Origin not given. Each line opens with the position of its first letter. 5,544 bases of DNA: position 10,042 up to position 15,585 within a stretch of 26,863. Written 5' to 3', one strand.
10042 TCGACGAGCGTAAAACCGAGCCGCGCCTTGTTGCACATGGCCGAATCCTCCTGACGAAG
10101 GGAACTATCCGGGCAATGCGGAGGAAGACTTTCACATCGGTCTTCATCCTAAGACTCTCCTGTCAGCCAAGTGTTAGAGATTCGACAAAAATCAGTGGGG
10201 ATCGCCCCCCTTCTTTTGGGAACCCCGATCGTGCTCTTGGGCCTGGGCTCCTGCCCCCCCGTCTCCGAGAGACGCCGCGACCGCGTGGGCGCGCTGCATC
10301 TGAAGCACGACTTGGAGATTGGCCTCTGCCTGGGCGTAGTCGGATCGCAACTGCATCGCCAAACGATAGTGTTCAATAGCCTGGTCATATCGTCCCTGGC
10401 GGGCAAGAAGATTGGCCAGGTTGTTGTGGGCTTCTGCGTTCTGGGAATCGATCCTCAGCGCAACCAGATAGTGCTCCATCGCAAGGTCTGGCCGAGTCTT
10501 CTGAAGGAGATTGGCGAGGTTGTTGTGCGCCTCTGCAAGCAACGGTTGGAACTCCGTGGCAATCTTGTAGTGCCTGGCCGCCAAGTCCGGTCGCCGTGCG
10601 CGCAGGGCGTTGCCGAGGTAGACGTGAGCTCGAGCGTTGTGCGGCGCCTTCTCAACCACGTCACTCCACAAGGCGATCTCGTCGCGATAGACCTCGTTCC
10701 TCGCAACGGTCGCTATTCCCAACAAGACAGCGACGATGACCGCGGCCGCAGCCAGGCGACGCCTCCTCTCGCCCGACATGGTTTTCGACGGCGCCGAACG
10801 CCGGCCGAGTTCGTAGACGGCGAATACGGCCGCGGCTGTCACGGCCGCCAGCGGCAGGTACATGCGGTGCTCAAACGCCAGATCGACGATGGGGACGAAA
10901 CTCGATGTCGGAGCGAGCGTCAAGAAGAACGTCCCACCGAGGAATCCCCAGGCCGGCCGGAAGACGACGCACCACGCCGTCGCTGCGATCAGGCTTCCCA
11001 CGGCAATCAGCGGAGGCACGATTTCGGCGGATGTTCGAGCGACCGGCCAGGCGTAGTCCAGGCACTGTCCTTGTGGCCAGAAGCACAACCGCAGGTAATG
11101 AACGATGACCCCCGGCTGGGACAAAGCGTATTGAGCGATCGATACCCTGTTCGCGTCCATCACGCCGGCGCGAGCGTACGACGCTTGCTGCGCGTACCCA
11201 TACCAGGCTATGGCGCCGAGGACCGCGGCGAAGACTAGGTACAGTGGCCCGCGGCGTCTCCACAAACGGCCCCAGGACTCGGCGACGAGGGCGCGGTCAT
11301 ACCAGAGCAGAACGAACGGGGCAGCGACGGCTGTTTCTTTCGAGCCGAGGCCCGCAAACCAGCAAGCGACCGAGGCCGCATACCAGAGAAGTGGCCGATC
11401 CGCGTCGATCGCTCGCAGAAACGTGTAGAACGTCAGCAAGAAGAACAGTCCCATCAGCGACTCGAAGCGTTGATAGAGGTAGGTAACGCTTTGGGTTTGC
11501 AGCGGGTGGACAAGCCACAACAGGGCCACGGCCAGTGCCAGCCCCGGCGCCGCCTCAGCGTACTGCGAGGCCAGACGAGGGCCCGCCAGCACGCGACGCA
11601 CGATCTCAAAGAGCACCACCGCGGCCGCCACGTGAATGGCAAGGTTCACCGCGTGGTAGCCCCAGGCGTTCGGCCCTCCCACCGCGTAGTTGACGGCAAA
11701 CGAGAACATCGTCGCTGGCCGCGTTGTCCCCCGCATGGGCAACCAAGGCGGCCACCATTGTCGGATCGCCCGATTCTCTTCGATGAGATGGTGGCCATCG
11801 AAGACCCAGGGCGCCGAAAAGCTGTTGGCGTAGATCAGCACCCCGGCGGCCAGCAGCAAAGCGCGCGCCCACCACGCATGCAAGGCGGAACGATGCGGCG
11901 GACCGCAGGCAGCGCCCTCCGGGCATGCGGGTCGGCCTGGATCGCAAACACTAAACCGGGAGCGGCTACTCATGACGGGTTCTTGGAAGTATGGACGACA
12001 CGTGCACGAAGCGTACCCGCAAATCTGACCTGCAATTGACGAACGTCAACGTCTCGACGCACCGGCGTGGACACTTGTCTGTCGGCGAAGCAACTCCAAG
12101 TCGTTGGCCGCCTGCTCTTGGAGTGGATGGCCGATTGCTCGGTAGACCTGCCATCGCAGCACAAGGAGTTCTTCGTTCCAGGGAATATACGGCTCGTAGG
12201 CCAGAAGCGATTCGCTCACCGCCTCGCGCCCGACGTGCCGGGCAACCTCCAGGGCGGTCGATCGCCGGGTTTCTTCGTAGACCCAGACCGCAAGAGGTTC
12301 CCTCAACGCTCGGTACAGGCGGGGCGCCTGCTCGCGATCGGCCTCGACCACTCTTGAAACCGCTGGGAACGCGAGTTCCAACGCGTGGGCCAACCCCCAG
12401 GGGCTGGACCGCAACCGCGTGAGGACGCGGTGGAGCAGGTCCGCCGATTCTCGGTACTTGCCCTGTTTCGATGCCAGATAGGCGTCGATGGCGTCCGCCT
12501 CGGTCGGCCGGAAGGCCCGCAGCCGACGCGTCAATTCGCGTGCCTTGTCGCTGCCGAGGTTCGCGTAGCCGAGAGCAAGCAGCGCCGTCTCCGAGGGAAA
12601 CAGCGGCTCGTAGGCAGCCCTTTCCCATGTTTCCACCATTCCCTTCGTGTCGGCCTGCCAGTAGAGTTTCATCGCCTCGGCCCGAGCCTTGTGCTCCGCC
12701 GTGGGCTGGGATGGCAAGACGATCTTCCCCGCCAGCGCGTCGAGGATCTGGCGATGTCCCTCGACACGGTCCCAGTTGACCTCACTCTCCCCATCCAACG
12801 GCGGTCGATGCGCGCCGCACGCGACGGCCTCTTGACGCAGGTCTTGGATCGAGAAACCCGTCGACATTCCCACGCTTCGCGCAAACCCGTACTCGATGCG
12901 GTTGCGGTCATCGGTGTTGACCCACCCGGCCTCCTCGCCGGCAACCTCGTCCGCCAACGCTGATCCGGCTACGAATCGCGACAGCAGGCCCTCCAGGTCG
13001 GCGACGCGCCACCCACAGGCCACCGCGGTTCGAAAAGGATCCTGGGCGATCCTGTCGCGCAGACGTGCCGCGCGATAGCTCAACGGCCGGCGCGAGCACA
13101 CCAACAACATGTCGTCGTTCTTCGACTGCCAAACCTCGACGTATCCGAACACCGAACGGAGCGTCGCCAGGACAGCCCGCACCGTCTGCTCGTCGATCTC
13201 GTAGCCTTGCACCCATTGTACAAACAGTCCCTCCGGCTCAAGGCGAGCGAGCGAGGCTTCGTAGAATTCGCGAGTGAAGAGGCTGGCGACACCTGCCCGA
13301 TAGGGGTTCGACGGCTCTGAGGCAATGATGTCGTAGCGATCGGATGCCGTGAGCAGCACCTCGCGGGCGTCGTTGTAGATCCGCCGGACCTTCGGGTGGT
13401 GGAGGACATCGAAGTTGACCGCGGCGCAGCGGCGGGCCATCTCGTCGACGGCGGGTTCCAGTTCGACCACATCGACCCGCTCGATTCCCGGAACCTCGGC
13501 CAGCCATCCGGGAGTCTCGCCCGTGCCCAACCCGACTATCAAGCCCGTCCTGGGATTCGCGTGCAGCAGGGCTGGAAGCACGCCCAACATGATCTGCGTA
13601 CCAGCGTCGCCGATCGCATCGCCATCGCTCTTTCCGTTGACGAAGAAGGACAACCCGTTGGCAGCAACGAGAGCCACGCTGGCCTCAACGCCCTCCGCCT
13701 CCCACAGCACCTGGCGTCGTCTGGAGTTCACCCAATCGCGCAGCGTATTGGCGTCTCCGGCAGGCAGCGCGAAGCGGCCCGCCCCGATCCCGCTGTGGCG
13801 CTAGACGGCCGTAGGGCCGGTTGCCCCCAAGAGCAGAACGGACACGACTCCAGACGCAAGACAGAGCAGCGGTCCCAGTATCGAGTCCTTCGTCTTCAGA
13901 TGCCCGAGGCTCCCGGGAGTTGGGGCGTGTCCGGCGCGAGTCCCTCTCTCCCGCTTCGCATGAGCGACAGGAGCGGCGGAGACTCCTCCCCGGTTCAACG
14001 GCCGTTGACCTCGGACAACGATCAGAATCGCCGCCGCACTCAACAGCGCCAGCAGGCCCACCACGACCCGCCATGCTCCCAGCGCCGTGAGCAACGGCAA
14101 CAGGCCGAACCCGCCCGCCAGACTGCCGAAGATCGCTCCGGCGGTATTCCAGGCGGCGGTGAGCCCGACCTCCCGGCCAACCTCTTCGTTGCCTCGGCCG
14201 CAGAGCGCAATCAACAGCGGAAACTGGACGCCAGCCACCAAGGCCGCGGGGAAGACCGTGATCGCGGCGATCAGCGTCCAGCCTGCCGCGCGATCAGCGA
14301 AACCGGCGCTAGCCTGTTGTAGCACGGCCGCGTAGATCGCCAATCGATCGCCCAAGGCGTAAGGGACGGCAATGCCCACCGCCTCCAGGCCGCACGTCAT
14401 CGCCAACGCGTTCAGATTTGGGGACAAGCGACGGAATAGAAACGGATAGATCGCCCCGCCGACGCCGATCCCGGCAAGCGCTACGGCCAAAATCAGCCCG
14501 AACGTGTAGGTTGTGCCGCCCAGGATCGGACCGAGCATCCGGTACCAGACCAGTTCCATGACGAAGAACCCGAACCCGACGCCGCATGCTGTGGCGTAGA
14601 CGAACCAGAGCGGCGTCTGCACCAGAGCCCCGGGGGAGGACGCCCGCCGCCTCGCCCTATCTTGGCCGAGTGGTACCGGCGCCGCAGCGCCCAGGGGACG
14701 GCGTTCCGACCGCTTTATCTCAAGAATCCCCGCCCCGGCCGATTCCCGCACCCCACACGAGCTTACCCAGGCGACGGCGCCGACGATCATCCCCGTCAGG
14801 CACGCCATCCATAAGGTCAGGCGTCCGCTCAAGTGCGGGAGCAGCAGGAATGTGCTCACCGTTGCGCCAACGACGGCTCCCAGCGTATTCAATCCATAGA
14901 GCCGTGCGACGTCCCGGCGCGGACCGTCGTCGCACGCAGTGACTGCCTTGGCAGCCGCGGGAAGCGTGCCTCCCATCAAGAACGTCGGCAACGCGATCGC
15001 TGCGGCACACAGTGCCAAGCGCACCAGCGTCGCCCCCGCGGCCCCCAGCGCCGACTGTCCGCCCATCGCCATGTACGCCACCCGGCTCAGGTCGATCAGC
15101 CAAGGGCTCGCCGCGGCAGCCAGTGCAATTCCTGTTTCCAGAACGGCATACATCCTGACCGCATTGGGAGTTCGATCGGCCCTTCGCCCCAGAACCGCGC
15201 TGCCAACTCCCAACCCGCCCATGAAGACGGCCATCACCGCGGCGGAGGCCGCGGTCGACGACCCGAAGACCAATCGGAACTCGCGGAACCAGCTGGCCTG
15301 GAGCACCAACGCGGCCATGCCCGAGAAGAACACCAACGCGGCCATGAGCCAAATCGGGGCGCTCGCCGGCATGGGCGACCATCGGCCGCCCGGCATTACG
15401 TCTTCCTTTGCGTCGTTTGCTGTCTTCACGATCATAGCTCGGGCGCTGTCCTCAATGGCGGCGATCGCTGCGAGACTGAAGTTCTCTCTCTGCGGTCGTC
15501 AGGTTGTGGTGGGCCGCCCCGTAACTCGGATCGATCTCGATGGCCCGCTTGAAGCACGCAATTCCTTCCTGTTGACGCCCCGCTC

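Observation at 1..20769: Candidate planctomycete pilin assembly and glycosylation/modification locus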

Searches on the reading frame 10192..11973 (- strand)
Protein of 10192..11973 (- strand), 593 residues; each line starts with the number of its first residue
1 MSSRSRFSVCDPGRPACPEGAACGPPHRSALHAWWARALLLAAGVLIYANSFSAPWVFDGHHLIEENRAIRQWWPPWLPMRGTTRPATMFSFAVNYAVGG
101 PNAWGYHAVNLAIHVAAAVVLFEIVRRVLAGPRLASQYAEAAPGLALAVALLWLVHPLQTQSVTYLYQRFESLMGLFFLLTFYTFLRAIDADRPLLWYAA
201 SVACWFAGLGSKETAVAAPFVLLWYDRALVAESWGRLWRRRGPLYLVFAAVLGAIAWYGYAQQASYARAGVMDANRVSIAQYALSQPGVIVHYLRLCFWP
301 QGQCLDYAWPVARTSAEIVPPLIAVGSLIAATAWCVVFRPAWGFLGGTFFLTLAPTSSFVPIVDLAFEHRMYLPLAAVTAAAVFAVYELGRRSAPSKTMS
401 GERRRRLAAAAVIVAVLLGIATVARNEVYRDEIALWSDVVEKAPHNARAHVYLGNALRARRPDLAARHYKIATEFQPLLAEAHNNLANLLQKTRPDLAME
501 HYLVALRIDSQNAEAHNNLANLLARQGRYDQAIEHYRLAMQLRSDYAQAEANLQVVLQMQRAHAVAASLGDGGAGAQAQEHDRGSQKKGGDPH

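Call 6: search_protein_families(library=pfam, proteins=[window:10192-11973:-], max_evalue=0.01)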
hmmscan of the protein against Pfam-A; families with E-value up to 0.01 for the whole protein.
window:10192-11973:- (593 aa): 11 families
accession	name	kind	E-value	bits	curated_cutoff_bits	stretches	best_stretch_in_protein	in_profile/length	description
PF13414.12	TPR_11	-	9.2e-15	54.5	26.8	2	498-527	13-42/42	TPR repeat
PF13431.12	TPR_17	-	6.1e-11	42.1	24.4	1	502-534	2-34/34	Tetratricopeptide repeat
PF07719.23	TPR_2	-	3.8e-10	39.5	27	1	513-544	1-32/34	Tetratricopeptide repeat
PF00515.34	TPR_1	-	1.3e-08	34.8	27.8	1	513-546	1-34/34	Tetratricopeptide repeat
PF13424.12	TPR_12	-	1.6e-07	31.9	30.1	1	513-546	3-36/77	Tetratricopeptide repeat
PF13432.12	TPR_16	-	2.6e-06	28.2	32.7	2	511-539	29-57/65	Tetratricopeptide repeat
PF13181.12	TPR_8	-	4.5e-06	26.8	25.7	1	513-545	1-33/34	Tetratricopeptide repeat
PF13176.12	TPR_7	-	2.8e-05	24.3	27.9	1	515-546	1-32/36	Tetratricopeptide repeat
PF14559.12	TPR_19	-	0.00015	22.4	25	1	489-542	1-55/68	Tetratricopeptide repeat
PF13374.12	TPR_10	-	0.00039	20.8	27.5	1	517-543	6-32/42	Tetratricopeptide repeat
PF07721.20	TPR_4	-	0.0073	17.3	27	1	513-537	1-25/26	Tetratricopeptide repeat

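Call 7: search_protein_families(library=ncbifam, proteins=[window:10192-11973:-], max_evalue=0.01)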
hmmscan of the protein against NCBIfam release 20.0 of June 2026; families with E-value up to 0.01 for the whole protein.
window:10192-11973:- (593 aa): 14 families
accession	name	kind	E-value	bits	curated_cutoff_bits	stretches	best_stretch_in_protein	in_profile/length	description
NF033762.1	social_mot_Tgl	equivalog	2e-12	47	225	2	493-540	80-127/252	social motility TPR repeat lipoprotein Tgl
TIGR02917.1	PEP_TPR_lipo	equivalog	1.7e-09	36.2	312.2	1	435-562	758-886/899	XrtA/PEP-CTERM system TPR-repeat protein PrsT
TIGR02521.1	type_IV_pilW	equivalog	2.9e-09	36.8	154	1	446-557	30-143/234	type IV pilus biogenesis/stability protein PilW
NF033920.0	C39_PA2778_fam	equivalog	1.4e-07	31.2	150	1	420-494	163-238/255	PA2778 family cysteine peptidase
NF033758.1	gliding_GltE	equivalog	6.7e-07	28.6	225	1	503-568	76-141/411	adventurous gliding motility TPR repeat lipoprotein GltE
NF040959.1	MamA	equivalog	7.6e-06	25.5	200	1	489-567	115-193/204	magnetosome protein MamA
NF008757.0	PRK11788.1-5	equivalog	8.1e-05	21.9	363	1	485-539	41-96/388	lipopolysaccharide assembly protein LapB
NF053520.1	HK_Porph_FimS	equivalog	0.0012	17.2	600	0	482-514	166-199/618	sensor histidine kinase FimS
NF047507.1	TPR_BatC_Lepto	exception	0.0023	17.4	175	0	512-566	95-149/214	TPR repeat-containing protein BatC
NF008753.0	PRK11788.1-1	equivalog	0.0037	16.4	395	0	488-568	44-121/389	lipopolysaccharide assembly protein LapB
NF008756.0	PRK11788.1-4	equivalog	0.0038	16.3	474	1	488-554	44-109/389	lipopolysaccharide assembly protein LapB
NF002725.1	PRK02603.1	equivalog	0.0064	16.5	143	1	498-565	54-124/173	photosystem I assembly protein Ycf3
NF007692.0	PRK10370.1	equivalog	0.0069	16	306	1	487-567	55-135/206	heme lyase NrfEFG subunit NrfG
NF052230.1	T9SS_PorE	exception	0.0097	14.2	600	0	497-560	75-138/648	PorE family type IX secretion system protein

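Call 10: search_solved_structures(query=window:10192-11973:-, max_evalue=1)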
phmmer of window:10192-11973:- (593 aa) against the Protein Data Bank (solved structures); distinct sequences matched with E-value up to 1: 109 (the best 60 are shown).
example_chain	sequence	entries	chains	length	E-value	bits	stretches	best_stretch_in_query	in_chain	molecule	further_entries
9qhb_A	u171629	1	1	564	6.2e-117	395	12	441-558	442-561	Engineered tetratricopeptide repeat protein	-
9qhc_A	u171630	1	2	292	1.8e-42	149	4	444-552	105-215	Engineered tetratricopeptide repeat protein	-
8bu0_A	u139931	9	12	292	2.7e-40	141.9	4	444-558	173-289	Consensus tetratricopeptide repeat protein | Crystal structure of an 8-repeat consensus TPR superhelix with Zinc. | Monomer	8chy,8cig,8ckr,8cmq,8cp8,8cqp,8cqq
7ntf_A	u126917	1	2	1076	1.7e-37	132.6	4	463-561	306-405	Isoform 1 of UDP-N-acetylglucosamine--peptide N-acetylglucosaminyltransferase 110 kDa subu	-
7yeh_B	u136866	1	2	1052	3.7e-37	131.5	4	463-561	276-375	UDP-N-acetylglucosamine--peptide N-acetylglucosaminyltransferase 110 kDa subunit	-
7yea_A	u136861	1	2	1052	3.9e-37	131.4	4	463-561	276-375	UDP-N-acetylglucosamine--peptide N-acetylglucosaminyltransferase 110 kDa subunit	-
1w3b_A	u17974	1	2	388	4.6e-29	104.8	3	463-560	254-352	UDP-N-ACETYLGLUCOSAMINE--PEPTIDE N-ACETYLGLUCOSAMINYLTRANSFERASE 110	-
6eou_A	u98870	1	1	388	6.2e-29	104.4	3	463-560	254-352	UDP-N-acetylglucosamine--peptide N-acetylglucosaminyltransferase 110 kDa subunit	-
2fo7_A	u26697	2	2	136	4.9e-27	98.1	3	468-542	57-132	SYNTHETIC CONSENSUS TPR PROTEIN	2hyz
7obi_A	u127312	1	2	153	1.6e-21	79.8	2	469-557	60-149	CTPR-rv4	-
8ch0_A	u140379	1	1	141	6.7e-19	71.2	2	469-542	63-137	Consensus tetratricopeptide repeat protein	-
1na0_A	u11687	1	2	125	2.9e-18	69.1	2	480-558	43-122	designed protein CTPR3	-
9gzg_A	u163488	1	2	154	1.5e-16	63.5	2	473-558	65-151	Engineered CTPR protein with glutamic acids for conductivity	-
5lvv_A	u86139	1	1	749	6.4e-16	61.4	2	465-559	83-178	UDP-N-acetylglucosamine--peptide N-acetylglucosaminyltransferase 110 kDa subunit,UDP-N-ace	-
2wqh_A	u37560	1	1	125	7e-16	61.3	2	473-558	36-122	CTPR3Y3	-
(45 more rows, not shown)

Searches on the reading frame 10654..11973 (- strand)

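Call 33: search_protein_families(library=pfam, proteins=[window:10654-11973:-], max_evalue=10)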
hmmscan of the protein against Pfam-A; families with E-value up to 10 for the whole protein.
window:10654-11973:- (440 aa): 1 family
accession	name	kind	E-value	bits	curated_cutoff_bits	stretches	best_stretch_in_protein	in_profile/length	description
PF06634.17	DUF1156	-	0.027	15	24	1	25-55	20-50/73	Protein of unknown function (DUF1156)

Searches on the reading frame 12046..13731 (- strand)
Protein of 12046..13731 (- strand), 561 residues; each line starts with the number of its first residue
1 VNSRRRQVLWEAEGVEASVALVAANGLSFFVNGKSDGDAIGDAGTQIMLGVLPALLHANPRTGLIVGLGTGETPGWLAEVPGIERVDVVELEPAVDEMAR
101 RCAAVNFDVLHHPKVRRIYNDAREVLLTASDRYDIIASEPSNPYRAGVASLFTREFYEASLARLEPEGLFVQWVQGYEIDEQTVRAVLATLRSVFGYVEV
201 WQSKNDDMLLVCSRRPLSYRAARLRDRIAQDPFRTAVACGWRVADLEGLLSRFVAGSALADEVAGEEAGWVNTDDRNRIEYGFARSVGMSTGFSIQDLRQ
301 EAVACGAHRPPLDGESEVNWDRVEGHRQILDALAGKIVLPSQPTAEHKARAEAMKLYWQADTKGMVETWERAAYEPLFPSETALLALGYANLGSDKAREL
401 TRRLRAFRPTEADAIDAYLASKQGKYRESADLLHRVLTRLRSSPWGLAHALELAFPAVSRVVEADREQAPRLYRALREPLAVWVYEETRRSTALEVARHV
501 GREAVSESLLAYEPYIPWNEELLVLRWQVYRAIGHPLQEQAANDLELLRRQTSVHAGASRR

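Call 6: search_protein_families(library=pfam, proteins=[window:12046-13731:-], max_evalue=0.01)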
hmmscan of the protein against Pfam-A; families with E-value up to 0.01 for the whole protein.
window:12046-13731:- (561 aa): 1 family
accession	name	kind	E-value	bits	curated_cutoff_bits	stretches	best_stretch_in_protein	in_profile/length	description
PF01564.23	Spermine_synth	-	4.4e-12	46.4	22.9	1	46-200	5-158/186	Spermine/spermidine synthase domain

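Call 7: search_protein_families(library=ncbifam, proteins=[window:12046-13731:-], max_evalue=0.01)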
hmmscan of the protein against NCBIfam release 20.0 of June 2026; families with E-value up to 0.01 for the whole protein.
window:12046-13731:- (561 aa): 6 families
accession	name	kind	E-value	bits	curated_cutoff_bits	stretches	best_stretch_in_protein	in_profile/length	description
NF002010.0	PRK00811.1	equivalog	1.3e-18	67.3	260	1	48-202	67-221/287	polyamine aminopropyltransferase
NF037959.1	MFS_SpdSyn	subfamily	7.2e-17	61.3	40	1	50-206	266-417/480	fused MFS/spermidine synthase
TIGR00417.1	speE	equivalog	3.9e-14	52.6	249.55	1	47-202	60-214/271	spermidine synthase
NF002956.0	PRK03612.1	equivalog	2e-12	46.3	472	1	51-194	290-437/522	polyamine aminopropyltransferase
NF003380.0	PRK04457.1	equivalog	6.2e-07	28.7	304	1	45-195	57-198/265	polyamine aminopropyltransferase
NF002435.0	PRK01581.1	equivalog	2.8e-05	23.4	537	1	59-171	150-265/374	polyamine aminopropyltransferase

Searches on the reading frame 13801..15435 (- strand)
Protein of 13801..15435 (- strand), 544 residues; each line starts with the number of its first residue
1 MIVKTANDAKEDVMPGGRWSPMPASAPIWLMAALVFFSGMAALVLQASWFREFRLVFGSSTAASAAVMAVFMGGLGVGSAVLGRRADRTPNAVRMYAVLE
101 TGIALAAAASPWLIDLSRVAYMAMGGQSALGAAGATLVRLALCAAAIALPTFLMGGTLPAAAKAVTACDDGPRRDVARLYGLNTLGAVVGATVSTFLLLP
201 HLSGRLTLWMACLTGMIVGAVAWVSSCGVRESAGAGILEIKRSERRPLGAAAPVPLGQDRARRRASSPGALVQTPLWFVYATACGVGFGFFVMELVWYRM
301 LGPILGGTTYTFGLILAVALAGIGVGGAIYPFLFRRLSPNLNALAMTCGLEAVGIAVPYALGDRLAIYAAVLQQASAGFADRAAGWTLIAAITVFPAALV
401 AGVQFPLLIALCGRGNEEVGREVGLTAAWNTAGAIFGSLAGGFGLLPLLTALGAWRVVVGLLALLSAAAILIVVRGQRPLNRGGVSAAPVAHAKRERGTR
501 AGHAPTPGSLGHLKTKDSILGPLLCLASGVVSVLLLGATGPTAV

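Call 6: search_protein_families(library=pfam, proteins=[window:13801-15435:-], max_evalue=0.01)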
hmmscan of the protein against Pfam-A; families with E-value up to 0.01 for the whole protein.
window:13801-15435:- (544 aa): 1 family
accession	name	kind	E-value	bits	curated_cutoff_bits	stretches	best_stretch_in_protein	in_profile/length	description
PF07690.21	MFS_1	-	3.2e-07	30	33.4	0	375-520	78-206/347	Major Facilitator Superfamily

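Call 7: search_protein_families(library=ncbifam, proteins=[window:13801-15435:-], max_evalue=0.01)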
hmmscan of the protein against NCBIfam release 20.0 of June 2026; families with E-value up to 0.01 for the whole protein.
window:13801-15435:- (544 aa): 2 families
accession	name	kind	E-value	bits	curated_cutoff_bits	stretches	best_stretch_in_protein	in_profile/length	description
NF037959.1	MFS_SpdSyn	subfamily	5.7e-19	68.2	40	2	291-479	5-187/480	fused MFS/spermidine synthase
NF002956.0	PRK03612.1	equivalog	1.5e-11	43.4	472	2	29-224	20-194/522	polyamine aminopropyltransferase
